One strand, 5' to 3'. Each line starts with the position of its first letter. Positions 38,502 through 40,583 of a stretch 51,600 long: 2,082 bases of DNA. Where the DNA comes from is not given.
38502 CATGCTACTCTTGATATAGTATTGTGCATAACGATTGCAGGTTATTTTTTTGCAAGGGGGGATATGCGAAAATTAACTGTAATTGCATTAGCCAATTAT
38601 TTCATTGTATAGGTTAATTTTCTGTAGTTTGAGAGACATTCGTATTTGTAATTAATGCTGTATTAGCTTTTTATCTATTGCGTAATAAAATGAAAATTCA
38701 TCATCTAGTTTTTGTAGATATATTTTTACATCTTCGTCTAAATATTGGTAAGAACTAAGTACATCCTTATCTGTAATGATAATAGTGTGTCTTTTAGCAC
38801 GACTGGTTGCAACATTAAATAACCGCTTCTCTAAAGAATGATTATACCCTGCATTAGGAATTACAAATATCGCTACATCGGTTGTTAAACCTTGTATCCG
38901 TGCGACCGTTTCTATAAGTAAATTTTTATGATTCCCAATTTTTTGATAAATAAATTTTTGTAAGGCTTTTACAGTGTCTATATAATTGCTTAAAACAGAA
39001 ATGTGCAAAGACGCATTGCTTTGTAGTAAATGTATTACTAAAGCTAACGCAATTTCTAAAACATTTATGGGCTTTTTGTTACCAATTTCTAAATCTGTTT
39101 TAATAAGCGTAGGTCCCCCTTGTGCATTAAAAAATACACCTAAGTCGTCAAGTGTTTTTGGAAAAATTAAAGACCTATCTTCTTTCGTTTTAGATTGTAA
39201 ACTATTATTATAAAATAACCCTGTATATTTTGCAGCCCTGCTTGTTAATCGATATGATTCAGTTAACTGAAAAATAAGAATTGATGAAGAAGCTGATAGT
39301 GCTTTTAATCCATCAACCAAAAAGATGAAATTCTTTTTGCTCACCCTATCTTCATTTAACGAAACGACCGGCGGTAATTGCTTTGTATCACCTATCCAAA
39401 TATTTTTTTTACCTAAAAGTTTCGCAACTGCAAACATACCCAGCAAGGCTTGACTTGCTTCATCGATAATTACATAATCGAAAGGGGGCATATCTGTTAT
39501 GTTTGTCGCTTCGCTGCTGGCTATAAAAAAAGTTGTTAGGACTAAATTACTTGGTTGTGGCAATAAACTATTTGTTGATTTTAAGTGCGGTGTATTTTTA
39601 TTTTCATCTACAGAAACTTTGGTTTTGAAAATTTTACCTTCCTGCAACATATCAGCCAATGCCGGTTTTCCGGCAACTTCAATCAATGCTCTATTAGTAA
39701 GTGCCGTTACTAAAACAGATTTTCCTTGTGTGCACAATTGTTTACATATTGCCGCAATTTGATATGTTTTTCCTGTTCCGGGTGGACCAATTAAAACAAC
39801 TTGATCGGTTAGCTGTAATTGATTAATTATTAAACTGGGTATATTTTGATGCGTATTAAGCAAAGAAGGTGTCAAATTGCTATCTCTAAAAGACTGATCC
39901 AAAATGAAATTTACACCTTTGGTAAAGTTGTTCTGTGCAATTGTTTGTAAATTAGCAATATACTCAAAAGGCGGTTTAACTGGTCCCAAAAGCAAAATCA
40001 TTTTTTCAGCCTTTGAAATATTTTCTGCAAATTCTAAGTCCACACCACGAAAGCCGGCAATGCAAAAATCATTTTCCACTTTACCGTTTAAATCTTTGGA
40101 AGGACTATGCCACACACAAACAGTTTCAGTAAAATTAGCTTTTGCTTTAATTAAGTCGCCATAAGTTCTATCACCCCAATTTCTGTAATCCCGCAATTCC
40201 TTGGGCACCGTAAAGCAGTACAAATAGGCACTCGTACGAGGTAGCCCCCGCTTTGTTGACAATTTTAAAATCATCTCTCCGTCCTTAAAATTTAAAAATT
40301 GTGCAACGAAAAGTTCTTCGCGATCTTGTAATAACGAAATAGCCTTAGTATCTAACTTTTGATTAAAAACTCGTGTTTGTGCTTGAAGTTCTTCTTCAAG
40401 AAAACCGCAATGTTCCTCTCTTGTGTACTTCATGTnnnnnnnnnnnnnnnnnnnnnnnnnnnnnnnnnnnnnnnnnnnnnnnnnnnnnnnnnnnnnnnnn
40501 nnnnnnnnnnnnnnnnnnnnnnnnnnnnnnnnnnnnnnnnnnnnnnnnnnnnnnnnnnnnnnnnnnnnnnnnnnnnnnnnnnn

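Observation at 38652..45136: Coupled operon of a 1566-aa sacsin/NOV-like GHKL ATPase (DUF3883-like C-terminus) and an Upf1/Dna2-like SF1 helicase: candidate uncharacterised defence system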

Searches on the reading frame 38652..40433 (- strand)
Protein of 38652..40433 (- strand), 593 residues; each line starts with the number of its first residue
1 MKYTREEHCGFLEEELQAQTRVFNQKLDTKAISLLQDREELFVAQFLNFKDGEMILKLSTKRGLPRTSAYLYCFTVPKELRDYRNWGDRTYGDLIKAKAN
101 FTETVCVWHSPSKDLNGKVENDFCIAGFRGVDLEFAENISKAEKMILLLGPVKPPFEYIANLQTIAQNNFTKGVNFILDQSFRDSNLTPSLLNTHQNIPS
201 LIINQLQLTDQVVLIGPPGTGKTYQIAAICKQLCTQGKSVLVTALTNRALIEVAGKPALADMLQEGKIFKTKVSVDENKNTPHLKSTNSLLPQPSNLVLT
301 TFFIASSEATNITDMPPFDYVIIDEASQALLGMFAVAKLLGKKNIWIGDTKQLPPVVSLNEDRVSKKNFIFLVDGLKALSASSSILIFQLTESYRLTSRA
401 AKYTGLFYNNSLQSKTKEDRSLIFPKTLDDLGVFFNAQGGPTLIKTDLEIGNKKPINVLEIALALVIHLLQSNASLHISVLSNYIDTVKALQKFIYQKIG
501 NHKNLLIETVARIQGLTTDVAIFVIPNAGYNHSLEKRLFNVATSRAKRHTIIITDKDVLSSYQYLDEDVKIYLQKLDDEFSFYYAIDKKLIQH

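Call 6: search_protein_families(library=pfam, proteins=[window:38652-40433:-], max_evalue=0.1)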
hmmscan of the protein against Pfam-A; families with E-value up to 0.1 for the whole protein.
window:38652-40433:- (593 aa): 28 families (the best 25 are shown)
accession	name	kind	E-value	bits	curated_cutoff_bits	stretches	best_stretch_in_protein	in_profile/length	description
PF13086.12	AAA_11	-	5e-20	72.8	27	2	293-357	191-254/257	AAA domain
PF13245.12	AAA_19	-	5.3e-12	46.5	25.1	1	208-356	10-132/134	AAA domain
PF13087.12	AAA_12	-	7.4e-11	42.4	27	1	386-556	16-194/195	AAA domain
PF13604.12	AAA_30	-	2.5e-09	37.6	27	1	212-356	21-131/191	AAA domain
PF01443.25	Viral_helicase1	-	7.8e-07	29.6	21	1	501-554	174-228/228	Viral superfamily 1 RNA helicase core domain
PF01695.23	IstB_IS21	-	4.1e-06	26.9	24.1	1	209-245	92-128/238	IstB-like ATP binding protein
PF04851.21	ResIII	-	9.3e-05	22.8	22.5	1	207-326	21-134/164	Type III restriction enzyme, res subunit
PF00004.35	AAA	-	0.00015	22.6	21.2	1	212-246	1-35/131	ATPase family associated with various cellular activities (AAA)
PF05970.20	PIF1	-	0.00016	21.8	25.9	1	209-399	22-192/223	PIF1-like helicase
PF05127.21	NAT10_TcmA_helicase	-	0.00018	21.8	22.7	1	213-340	1-110/176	RNA cytidine acetyltransferase NAT10/TcmA, helicase domain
PF13538.12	UvrD_C_2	-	0.0016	18.7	27.4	1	507-553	4-52/52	UvrD-like helicase C-terminal domain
PF07728.20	AAA_5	-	0.0036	17.7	22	1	212-246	2-34/139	AAA domain (dynein-related subfamily)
PF20720.3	nSTAND3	-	0.0041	17.3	27.2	1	204-242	12-50/155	Novel STAND NTPase 3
PF13191.12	AAA_16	-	0.0045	17.9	32.6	1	211-263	26-83/167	AAA ATPase domain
PF00270.35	DEAD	-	0.0045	17.2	26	1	202-328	7-128/167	DEAD/DEAH box helicase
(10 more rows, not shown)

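Call 7: search_protein_families(library=padloc, proteins=[window:38652-40433:-], max_evalue=0.1)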
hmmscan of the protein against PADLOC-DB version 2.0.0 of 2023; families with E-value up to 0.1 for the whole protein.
window:38652-40433:- (593 aa): 22 families
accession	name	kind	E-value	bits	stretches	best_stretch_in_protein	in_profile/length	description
PDLC03920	MkoA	-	1.9e-30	103.9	2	284-561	759-1081/1112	-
PDLC03921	MkoA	-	4.7e-16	55.7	2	309-360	1289-1339/1607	-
PDLC03924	MkoC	-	8.5e-16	55.2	2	317-361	670-714/1136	-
PDLC05009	PDC-S37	-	1.2e-11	41.2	2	202-244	301-343/1550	-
PDLC05064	PDC-S68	-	5.6e-09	32.3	1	212-356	703-824/1273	-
PDLC05065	PDC-S68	-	6.2e-07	25.6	2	207-254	618-665/1221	-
PDLC02895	DpdJ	-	7.6e-06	21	1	315-410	190-286/2112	DpdJ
PDLC04476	PDC-M16A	-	7.4e-05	19.3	1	212-356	28-180/691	-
PDLC01734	typeIV_RecD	-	0.00011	18.6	1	207-356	352-476/763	RecD_0_IVD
PDLC03802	RTasHel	-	0.00014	18.9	0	211-252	20-64/675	DRT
PDLC02196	IetA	-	0.00021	18.8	1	188-233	101-146/374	-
PDLC04140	mad8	-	0.00022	18.8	1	209-255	27-75/314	mads_8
PDLC04475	PDC-M16A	-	0.00028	17.5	1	181-357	6-184/721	-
PDLC02195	IetA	-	0.00046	17.6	1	176-233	106-161/395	-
PDLC04173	GajB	-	0.00069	16.7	1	209-275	9-68/471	-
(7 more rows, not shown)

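Call 8: search_protein_families(library=ncbifam, proteins=[window:38652-40433:-], max_evalue=0.1)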
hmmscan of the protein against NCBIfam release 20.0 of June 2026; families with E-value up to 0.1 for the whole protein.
window:38652-40433:- (593 aa): 21 families
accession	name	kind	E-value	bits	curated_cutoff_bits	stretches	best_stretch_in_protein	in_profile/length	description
TIGR00376.1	TIGR00376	hypoth_equivalog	1.9e-25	89.4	348.9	2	305-570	353-625/639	IGHMBP2 family helicase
NF040671.1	PLuB_AAA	exception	3e-18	64.6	999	2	314-559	959-1235/1256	PLuB system helicase-like protein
NF058533.1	antiphage_ProA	equivalog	4.1e-09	34.4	1500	2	314-356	1300-1342/1903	anti-phage protein ProA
TIGR01448.2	helicase_RecD2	equivalog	1.5e-07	30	500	1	210-249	332-371/713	SF1B family DNA helicase RecD2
NF038214.1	IS21_help_AAA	equivalog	3.7e-07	30.1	200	1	207-245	88-126/232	IS21-like element helper ATPase IstB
TIGR01447.1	recD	equivalog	1.3e-06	27.3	310.15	1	197-356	154-304/597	exodeoxyribonuclease V subunit alpha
NF042953.1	Hhe_antiphage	equivalog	2.1e-06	25.4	2000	2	318-358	1282-1322/1797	DUF4011 domain-containing anti-phage protein Hhe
NF005931.1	PRK07952.1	equivalog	5.9e-05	22.7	357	1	212-245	102-135/246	replicative helicase loader DnaC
NF005304.0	PRK06835.1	equivalog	0.00029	20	215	1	192-243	166-217/330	ATP-binding protein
NF005992.0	PRK08116.1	subfamily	0.0016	17.6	189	1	213-245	118-150/269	hypothetical protein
NF005098.0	PRK06526.1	subfamily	0.0018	17.8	296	1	209-246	109-146/266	transposase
TIGR03922.1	T7SS_EccA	equivalog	0.002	16.7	466.65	1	208-236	311-339/557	type VII secretion AAA-ATPase EccA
NF006038.0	PRK08181.1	subfamily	0.004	16.4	317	1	207-247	105-145/271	transposase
NF009043.0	PRK12377.1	subfamily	0.0043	16.7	389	1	211-246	103-138/248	ATP-binding protein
TIGR03420.1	DnaA_homol_Hda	equivalog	0.0068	16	194.8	1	207-248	36-77/226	DnaA regulatory inactivator Hda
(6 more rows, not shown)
